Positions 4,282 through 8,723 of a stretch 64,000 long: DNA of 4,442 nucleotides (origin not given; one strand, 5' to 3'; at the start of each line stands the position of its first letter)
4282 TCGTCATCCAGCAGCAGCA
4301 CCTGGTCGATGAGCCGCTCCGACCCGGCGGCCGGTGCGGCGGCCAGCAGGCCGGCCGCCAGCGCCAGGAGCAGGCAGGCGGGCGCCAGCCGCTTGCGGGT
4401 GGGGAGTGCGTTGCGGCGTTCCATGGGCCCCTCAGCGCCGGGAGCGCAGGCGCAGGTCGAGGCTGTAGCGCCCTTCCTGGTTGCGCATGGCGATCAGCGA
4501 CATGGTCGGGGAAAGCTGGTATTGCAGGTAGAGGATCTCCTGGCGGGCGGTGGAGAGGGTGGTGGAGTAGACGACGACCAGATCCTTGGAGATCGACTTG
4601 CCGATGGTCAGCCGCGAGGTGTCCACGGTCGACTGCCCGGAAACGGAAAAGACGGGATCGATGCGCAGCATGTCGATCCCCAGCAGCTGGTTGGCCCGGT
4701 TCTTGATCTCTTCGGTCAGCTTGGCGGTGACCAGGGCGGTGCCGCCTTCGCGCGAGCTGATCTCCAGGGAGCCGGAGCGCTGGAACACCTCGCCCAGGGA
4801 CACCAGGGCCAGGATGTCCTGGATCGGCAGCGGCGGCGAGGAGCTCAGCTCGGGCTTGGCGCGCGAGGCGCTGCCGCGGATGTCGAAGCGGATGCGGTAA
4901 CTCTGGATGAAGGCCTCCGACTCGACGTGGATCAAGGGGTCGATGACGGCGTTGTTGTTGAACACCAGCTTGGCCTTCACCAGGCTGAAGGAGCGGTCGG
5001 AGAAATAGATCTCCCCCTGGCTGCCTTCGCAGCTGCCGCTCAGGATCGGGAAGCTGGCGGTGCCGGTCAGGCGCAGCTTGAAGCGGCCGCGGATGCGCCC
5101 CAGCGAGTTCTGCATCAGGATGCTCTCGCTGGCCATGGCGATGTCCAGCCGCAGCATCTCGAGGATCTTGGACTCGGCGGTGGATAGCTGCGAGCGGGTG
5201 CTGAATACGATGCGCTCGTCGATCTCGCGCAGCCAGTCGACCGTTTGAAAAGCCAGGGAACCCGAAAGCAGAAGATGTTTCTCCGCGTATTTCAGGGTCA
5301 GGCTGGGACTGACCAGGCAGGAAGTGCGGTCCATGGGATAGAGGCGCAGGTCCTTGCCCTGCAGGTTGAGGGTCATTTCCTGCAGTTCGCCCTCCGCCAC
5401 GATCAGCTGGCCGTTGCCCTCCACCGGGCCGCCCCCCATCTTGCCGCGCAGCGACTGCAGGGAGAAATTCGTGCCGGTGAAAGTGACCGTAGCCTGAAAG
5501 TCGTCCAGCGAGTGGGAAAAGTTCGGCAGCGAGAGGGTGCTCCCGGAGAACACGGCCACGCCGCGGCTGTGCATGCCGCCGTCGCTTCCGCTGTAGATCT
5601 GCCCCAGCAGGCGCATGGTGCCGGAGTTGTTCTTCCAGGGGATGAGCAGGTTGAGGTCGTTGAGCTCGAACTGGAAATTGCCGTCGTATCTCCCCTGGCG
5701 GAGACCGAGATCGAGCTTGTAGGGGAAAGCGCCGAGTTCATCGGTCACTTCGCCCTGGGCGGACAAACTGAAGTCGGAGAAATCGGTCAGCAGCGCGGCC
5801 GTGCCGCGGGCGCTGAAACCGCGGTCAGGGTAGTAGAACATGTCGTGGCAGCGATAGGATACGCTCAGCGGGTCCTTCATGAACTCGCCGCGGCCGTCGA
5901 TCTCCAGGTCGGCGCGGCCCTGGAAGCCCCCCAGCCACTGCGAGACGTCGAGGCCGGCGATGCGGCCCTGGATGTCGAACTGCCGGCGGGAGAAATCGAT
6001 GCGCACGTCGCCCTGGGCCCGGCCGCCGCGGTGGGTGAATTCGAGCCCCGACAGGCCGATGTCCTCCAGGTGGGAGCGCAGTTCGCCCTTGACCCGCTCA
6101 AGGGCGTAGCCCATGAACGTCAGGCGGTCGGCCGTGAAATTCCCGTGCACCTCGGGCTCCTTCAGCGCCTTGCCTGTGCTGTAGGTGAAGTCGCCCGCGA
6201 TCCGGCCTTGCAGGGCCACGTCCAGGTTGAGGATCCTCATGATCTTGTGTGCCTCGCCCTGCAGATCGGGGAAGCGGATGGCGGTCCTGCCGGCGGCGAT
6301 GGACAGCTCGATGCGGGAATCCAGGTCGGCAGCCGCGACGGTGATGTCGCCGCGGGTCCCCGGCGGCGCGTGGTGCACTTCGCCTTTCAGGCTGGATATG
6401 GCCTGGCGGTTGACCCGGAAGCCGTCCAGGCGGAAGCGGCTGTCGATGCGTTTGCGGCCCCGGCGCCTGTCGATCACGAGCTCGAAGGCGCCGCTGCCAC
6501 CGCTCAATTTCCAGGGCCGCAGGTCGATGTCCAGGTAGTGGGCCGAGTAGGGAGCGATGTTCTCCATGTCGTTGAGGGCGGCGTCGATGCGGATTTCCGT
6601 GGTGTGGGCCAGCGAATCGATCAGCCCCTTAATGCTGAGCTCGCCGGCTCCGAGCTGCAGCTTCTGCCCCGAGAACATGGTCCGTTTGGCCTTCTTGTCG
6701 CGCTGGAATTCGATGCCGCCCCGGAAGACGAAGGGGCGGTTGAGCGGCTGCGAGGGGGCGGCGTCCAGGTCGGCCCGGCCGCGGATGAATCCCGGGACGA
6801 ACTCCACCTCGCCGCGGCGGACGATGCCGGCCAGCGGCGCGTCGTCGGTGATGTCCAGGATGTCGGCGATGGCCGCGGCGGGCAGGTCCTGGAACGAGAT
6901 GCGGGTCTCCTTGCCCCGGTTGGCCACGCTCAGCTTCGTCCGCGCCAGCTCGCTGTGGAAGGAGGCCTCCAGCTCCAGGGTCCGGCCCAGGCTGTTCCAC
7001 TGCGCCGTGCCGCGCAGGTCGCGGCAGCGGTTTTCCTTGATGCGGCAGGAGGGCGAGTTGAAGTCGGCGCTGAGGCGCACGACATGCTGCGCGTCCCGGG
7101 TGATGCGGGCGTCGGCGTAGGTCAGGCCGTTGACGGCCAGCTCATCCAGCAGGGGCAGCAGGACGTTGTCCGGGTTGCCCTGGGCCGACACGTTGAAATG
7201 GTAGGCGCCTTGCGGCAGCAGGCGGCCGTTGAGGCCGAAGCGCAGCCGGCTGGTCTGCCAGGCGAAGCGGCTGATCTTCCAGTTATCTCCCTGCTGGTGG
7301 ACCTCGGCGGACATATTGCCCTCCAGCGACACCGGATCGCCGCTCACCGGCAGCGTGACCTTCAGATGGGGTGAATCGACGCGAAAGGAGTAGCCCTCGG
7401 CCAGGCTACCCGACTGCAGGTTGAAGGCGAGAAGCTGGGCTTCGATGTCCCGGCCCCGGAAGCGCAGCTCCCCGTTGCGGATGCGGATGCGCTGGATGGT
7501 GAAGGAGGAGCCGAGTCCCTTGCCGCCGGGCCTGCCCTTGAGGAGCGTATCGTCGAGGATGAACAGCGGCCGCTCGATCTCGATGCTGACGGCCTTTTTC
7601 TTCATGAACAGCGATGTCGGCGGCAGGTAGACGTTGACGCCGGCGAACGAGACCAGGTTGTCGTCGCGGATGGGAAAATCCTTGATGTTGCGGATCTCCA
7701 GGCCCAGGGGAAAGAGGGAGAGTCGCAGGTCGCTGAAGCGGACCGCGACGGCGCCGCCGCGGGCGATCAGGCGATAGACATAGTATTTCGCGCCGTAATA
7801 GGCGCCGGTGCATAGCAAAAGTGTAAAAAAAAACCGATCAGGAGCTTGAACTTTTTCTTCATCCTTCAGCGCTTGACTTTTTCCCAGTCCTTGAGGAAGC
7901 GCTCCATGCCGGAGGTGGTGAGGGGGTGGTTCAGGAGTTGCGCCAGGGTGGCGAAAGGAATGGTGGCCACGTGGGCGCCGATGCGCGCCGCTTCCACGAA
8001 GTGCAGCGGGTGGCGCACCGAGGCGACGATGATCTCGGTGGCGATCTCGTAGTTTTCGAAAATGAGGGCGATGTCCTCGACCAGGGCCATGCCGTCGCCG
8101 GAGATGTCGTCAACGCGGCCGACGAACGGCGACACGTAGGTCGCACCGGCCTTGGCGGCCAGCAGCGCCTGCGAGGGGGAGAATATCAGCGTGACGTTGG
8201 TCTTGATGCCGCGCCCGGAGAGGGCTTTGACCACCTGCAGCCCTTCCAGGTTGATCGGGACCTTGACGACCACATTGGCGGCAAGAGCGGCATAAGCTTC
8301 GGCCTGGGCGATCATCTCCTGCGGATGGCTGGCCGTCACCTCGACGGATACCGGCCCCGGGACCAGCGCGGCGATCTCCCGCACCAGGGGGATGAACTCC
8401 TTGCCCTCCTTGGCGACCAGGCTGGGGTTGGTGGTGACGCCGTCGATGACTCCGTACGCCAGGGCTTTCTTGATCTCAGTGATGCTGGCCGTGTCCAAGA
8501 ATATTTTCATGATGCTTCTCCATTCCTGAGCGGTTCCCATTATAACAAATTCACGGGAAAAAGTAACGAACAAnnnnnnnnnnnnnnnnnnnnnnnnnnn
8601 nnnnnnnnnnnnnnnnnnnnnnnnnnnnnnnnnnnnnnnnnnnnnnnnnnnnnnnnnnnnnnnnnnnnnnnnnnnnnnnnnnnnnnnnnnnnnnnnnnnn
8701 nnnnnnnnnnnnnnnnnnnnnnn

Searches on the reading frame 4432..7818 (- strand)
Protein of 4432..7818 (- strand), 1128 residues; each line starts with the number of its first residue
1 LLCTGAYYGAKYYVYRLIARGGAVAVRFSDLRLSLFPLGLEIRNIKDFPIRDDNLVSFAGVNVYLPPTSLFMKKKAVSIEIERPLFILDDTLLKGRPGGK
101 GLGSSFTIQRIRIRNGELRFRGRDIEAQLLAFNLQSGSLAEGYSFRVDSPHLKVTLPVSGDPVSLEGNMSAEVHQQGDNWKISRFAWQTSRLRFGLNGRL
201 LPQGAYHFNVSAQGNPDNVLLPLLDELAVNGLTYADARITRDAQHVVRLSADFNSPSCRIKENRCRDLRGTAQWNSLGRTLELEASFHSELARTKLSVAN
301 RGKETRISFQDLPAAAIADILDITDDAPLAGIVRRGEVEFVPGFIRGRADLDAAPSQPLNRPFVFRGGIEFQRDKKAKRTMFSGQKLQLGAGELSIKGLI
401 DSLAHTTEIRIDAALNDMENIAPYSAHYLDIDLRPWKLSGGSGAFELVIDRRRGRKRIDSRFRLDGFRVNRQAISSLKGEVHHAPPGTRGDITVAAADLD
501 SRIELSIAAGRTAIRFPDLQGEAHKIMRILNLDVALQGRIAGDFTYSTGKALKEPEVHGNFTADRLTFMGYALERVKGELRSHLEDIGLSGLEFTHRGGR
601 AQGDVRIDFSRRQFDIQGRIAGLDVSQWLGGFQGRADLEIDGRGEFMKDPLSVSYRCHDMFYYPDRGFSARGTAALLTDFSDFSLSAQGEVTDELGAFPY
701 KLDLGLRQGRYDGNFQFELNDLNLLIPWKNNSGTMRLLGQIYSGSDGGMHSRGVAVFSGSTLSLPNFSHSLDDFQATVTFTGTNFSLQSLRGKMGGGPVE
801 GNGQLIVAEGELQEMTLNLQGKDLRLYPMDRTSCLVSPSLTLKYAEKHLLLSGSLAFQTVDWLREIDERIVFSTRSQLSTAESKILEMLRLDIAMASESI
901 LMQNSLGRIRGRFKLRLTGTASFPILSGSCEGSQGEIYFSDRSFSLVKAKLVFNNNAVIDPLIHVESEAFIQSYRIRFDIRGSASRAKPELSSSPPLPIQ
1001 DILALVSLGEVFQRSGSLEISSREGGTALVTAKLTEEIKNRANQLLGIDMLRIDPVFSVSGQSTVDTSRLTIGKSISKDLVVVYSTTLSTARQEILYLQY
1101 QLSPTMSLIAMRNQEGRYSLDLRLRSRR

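Call 19: search_protein_families(library=pfam, proteins=[window:4432-7818:-])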
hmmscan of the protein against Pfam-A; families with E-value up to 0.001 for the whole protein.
window:4432-7818:- (1128 aa): 2 families
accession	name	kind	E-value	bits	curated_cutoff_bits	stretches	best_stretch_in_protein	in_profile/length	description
PF04357.19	TamB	-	1.9e-27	96.9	22.4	1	789-1124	2-377/381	TamB, inner membrane protein subunit of TAM complex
PF13116.12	YhdP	-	0.00012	20.5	46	0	745-821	652-725/1224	YhdP protein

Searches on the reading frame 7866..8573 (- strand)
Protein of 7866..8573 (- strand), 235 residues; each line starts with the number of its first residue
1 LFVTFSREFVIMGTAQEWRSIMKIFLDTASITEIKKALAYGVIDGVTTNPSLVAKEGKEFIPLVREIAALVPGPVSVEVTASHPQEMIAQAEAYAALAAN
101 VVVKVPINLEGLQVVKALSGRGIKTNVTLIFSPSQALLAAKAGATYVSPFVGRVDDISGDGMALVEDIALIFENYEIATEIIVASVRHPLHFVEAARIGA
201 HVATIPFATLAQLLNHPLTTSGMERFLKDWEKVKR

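Call 19: search_protein_families(library=pfam, proteins=[window:7866-8573:-])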
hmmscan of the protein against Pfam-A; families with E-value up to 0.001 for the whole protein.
window:7866-8573:- (235 aa): 1 family
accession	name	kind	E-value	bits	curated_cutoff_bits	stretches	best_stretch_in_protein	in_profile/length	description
PF00923.25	TAL_FSA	-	3.2e-58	197.8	27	1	24-231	1-279/285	Transaldolase/Fructose-6-phosphate aldolase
